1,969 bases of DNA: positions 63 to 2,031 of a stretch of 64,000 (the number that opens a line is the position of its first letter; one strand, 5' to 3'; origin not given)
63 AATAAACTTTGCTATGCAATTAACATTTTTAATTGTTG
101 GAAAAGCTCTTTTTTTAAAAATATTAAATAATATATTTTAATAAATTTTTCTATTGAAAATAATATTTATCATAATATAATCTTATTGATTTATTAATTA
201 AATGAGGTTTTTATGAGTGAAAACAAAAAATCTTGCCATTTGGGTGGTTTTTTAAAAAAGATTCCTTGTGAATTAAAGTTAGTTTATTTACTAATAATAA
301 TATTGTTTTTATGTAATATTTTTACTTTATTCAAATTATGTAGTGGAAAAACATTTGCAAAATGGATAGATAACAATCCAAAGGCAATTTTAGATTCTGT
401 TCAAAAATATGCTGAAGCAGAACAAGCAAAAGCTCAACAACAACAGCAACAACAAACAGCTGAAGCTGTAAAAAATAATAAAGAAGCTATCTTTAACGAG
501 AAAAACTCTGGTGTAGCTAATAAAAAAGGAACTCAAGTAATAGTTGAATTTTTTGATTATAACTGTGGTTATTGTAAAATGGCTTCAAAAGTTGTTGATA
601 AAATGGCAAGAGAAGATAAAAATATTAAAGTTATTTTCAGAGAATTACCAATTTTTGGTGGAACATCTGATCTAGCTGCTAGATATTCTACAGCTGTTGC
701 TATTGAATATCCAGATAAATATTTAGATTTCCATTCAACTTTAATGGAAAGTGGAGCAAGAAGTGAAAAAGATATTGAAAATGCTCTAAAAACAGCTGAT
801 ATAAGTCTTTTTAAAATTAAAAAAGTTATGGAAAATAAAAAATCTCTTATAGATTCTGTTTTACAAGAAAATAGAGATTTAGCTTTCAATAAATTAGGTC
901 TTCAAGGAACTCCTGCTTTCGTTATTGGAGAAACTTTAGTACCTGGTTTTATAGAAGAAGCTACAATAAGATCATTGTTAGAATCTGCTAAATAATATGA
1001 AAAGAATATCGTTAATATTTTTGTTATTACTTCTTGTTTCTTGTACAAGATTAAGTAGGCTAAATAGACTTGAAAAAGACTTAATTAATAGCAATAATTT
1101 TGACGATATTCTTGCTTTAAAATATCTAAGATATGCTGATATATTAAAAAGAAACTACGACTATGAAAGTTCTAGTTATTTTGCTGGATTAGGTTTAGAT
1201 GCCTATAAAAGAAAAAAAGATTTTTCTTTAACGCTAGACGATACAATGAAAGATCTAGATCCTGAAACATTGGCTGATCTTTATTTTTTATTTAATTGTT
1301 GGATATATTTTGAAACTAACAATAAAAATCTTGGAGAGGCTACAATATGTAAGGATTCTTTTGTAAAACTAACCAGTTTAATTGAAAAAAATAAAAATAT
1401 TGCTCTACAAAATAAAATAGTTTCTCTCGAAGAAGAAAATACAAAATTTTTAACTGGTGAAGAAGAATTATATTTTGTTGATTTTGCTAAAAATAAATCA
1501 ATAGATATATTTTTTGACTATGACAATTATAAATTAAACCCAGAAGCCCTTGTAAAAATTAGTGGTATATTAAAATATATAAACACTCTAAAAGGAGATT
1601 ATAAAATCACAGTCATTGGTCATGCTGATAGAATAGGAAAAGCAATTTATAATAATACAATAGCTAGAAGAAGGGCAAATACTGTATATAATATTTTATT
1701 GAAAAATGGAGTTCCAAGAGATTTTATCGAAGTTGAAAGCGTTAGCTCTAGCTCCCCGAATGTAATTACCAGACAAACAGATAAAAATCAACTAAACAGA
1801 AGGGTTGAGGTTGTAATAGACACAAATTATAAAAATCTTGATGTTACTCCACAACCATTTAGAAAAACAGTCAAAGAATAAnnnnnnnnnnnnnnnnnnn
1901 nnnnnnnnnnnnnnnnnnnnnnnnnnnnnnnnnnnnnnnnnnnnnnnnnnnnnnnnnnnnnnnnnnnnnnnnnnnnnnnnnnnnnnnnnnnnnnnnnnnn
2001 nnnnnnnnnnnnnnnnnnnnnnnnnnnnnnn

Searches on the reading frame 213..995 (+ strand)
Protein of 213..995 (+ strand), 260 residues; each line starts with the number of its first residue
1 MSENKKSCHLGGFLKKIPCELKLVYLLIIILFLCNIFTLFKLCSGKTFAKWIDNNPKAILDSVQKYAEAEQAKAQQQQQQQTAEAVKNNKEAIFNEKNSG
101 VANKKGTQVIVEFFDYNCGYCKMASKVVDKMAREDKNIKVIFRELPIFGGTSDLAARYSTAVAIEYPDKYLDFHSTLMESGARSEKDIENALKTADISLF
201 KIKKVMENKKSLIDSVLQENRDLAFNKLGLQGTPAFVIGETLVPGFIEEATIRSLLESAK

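Call 10: search_protein_families(library=pfam, proteins=[window:213-995:+], max_evalue=0.001)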
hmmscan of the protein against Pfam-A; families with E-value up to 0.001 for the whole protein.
window:213-995:+ (260 aa): 4 families
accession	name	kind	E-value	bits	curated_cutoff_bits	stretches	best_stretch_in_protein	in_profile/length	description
PF01323.26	DSBA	-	1.3e-15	58.1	25.6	1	109-255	1-189/191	DSBA-like thioredoxin domain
PF13462.12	Thioredoxin_4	-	3.4e-10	40.8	23.2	1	103-257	10-164/165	Thioredoxin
PF13098.12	Thioredoxin_2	-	1.4e-05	25.9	27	1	102-253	1-101/104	Thioredoxin-like domain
PF00085.26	Thioredoxin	-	0.00022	21.6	23.5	1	101-142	14-53/103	Thioredoxin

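Call 34: find_encoding_contigs(protein=window:213-995:+, flank=10000, max_places=2)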
Protein window:213-995:+ (260 aa): 10 contigs read that carry it; 2 places shown.
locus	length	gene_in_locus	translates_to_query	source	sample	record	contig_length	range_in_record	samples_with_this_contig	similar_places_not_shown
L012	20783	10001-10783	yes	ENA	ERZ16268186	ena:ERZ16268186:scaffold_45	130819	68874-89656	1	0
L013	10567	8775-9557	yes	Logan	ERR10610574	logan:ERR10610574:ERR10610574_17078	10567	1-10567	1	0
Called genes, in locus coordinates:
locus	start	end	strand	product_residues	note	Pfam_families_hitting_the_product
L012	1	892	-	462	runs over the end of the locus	PF13623:SurA_N_2, PF13624:SurA_N_3, PF13145:Rotamase_2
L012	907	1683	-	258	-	-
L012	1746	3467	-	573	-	PF01368:DHH, PF02272:DHHA1, PF17768:RecJ_OB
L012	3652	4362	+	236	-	PF05036:SPOR (weak)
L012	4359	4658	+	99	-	PF04977:DivIC (weak)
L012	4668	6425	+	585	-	PF01807:Zn_ribbon_DnaG, PF08275:DNAG_N, PF01751:Toprim, PF13155:Toprim_2, PF13362:Toprim_3 (weak), PF13662:Toprim_4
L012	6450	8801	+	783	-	PF03979:Sigma70_r1_1, PF00140:Sigma70_r1_2, PF04546:Sigma70_ner, PF04542:Sigma70_r2, PF04539:Sigma70_r3, PF04545:Sigma70_r4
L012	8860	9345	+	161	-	PF01782:RimM, PF05239:PRC (faint)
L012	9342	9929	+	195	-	PF06055:ExoD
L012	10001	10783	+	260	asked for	PF13098:Thioredoxin_2, PF13462:Thioredoxin_4, PF01323:DSBA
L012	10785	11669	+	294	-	PF00691:OmpA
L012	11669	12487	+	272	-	PF03104:DNA_pol_B_exo1 (weak), PF10108:DNA_pol_B_exo2, PF13482:RNase_H_2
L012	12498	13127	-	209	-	-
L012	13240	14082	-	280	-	-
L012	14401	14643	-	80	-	-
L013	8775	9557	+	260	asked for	PF13098:Thioredoxin_2, PF13462:Thioredoxin_4, PF01323:DSBA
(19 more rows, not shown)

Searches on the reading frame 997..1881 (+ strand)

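Call 10: search_protein_families(library=pfam, proteins=[window:997-1881:+], max_evalue=0.001)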
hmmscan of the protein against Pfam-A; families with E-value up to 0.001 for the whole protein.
window:997-1881:+ (294 aa): 1 family
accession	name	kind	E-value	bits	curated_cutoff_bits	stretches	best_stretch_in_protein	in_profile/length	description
PF00691.25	OmpA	-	1.7e-14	54.4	27.2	1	172-268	1-98/98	OmpA family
